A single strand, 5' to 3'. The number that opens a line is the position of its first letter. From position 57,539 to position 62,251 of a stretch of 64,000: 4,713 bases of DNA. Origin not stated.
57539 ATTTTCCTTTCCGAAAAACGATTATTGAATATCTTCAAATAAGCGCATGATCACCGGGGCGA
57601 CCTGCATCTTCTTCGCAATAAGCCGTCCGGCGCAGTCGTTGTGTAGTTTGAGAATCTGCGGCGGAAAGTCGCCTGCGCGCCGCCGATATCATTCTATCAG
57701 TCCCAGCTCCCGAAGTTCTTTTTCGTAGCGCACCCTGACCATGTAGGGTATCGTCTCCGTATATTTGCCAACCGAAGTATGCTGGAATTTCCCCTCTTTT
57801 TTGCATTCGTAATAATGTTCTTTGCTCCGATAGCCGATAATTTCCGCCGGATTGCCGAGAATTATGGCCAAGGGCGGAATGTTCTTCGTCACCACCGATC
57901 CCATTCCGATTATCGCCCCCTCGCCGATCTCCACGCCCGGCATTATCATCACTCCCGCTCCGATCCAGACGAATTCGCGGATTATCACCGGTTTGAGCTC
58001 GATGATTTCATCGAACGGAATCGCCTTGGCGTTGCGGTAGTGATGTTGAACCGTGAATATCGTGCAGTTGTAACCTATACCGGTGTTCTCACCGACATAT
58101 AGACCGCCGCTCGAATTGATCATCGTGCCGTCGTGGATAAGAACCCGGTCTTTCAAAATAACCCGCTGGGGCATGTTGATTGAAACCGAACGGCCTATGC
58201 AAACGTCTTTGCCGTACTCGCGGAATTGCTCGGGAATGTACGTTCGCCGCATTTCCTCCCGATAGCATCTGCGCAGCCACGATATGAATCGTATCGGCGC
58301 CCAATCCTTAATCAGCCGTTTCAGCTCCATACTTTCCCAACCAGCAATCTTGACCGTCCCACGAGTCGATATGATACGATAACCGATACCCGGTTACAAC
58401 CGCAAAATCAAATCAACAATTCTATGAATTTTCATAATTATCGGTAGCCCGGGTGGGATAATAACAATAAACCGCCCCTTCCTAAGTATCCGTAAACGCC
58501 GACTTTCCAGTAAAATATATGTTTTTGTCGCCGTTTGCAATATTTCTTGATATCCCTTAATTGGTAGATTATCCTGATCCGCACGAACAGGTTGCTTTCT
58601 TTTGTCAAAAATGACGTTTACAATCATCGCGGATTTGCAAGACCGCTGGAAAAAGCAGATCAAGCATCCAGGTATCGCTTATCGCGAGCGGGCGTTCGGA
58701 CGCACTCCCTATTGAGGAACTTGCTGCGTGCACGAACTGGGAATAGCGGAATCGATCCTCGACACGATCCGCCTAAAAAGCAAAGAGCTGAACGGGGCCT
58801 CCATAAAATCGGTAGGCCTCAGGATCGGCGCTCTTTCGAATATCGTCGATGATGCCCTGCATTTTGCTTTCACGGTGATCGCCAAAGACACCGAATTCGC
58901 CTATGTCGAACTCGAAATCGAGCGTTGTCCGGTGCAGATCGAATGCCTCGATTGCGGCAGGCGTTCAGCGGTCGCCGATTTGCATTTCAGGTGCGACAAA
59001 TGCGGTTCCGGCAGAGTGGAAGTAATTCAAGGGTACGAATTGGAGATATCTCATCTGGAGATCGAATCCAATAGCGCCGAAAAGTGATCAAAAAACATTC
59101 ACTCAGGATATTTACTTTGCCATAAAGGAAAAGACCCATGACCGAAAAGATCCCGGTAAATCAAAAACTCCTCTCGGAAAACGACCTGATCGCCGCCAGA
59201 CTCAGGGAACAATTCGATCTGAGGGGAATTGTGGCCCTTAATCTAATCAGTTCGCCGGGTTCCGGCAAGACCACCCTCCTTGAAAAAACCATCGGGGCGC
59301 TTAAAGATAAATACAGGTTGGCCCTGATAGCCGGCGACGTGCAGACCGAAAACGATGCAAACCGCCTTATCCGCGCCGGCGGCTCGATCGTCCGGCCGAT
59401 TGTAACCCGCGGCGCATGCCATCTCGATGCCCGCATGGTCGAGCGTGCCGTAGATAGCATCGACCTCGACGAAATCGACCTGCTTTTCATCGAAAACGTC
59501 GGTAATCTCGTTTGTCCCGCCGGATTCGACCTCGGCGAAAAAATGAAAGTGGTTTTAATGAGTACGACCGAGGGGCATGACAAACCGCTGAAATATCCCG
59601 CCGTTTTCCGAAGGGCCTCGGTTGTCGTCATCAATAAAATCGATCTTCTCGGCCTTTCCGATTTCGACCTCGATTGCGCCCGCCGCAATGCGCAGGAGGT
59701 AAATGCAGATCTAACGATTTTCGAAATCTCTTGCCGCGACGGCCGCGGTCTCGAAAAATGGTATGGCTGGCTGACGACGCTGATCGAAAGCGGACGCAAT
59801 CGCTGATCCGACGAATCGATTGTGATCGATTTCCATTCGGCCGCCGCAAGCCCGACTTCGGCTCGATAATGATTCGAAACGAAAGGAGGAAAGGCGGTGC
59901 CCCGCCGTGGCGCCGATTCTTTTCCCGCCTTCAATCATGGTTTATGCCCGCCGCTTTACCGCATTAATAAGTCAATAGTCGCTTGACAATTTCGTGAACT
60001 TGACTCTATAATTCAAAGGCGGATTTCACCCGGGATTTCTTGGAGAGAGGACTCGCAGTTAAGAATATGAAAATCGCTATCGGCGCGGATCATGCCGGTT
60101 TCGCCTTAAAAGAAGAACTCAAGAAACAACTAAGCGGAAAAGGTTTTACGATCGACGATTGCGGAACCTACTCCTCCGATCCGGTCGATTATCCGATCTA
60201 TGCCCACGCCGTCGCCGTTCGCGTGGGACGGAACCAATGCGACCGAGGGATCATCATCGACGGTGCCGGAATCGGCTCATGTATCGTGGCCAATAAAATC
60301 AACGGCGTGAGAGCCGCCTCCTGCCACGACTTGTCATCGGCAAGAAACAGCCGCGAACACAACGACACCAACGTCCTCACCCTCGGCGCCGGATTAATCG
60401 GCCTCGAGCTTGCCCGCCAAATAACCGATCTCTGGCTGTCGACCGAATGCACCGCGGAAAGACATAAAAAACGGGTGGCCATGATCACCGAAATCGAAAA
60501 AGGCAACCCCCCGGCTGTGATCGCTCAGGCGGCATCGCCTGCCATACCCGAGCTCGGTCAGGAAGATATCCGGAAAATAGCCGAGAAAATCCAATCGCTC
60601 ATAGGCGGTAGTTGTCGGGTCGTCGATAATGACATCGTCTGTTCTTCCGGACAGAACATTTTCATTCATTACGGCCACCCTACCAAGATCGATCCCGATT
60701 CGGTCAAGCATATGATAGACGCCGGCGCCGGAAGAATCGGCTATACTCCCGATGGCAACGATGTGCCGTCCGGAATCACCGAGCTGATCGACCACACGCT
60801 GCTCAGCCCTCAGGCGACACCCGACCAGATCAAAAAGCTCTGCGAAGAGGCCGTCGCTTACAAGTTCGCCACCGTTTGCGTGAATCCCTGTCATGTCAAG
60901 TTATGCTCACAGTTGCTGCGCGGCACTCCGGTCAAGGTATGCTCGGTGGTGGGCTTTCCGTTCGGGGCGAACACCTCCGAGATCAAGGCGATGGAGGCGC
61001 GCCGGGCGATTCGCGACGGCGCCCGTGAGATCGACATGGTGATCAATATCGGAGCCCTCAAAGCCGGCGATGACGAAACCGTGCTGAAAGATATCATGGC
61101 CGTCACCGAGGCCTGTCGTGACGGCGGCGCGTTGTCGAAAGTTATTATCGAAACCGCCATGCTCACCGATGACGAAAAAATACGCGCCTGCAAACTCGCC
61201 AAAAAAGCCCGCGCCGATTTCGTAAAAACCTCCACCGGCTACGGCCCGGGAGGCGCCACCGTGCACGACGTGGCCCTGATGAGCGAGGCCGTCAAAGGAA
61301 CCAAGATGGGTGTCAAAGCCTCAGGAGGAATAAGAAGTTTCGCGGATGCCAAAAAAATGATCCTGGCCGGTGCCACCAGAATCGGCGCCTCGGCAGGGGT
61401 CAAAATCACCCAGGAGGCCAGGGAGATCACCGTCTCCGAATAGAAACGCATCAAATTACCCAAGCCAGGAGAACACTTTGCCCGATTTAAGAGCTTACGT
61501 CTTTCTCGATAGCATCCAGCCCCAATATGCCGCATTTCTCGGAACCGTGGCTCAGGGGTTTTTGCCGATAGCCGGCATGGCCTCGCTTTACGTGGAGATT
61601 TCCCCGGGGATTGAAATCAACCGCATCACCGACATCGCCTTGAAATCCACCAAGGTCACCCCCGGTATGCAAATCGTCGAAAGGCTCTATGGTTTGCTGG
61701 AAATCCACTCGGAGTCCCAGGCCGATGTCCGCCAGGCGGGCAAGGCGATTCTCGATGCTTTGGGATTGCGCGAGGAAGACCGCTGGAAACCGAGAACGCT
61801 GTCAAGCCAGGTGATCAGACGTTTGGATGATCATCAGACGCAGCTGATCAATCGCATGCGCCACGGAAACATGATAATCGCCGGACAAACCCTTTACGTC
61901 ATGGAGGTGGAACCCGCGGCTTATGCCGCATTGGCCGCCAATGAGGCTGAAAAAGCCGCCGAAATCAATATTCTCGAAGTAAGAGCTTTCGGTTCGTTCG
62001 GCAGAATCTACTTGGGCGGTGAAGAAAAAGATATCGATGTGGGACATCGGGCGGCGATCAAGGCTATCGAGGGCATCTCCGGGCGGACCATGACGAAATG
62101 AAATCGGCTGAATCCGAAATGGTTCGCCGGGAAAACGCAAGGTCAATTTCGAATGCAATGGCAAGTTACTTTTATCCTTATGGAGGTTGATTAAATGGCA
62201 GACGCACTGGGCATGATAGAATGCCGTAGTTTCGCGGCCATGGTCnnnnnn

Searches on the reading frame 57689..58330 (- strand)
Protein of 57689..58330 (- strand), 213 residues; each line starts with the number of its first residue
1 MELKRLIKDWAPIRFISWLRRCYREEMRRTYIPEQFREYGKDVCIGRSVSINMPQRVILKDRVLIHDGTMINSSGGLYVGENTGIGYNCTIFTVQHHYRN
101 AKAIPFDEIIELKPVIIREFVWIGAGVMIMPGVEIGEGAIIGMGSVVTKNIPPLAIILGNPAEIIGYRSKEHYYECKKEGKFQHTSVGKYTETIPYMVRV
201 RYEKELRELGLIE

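Call 9: search_protein_families(library=pfam, proteins=[window:57689-58330:-])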
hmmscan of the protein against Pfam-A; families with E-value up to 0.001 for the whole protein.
window:57689-58330:- (213 aa): 2 families
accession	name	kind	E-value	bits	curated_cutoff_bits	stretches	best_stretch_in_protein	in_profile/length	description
PF00132.30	Hexapep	-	1.8e-12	46.8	27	1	115-149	2-36/36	Bacterial transferase hexapeptide (six repeats)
PF14602.12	Hexapep_2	-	6.7e-07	29.4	27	1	114-149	1-34/34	Hexapeptide repeat of succinyl-transferase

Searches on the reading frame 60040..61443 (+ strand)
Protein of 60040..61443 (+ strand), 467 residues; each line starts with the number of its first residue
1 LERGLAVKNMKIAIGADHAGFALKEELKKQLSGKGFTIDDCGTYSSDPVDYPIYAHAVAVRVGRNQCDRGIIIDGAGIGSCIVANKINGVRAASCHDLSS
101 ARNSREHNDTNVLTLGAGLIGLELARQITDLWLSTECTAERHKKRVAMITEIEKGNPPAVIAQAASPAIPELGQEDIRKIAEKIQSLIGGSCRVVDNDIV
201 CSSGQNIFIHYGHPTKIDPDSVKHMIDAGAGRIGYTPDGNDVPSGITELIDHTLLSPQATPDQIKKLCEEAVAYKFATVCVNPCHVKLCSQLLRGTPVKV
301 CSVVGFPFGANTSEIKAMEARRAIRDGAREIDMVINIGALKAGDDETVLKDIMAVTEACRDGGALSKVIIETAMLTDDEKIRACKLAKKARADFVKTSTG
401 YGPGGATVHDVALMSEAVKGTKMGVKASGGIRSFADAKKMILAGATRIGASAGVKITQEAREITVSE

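Call 9: search_protein_families(library=pfam, proteins=[window:60040-61443:+])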
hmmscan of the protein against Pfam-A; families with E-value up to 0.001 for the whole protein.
window:60040-61443:+ (467 aa): 2 families
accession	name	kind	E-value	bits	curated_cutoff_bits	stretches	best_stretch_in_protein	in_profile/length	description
PF02502.23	LacAB_rpiB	-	1.7e-51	174.3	24.7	1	12-149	1-138/138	Ribose/Galactose Isomerase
PF01791.15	DeoC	-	1e-18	68.3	23.8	1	250-458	6-228/229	DeoC/LacD family aldolase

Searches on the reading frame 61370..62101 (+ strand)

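Call 9: search_protein_families(library=pfam, proteins=[window:61370-62101:+])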
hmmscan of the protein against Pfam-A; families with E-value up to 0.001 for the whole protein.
window:61370-62101:+ (243 aa): 1 family
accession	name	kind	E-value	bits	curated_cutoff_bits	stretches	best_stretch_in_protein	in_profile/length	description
PF00936.24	BMC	-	0.00027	21.3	24.5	0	177-233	4-61/75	BMC domain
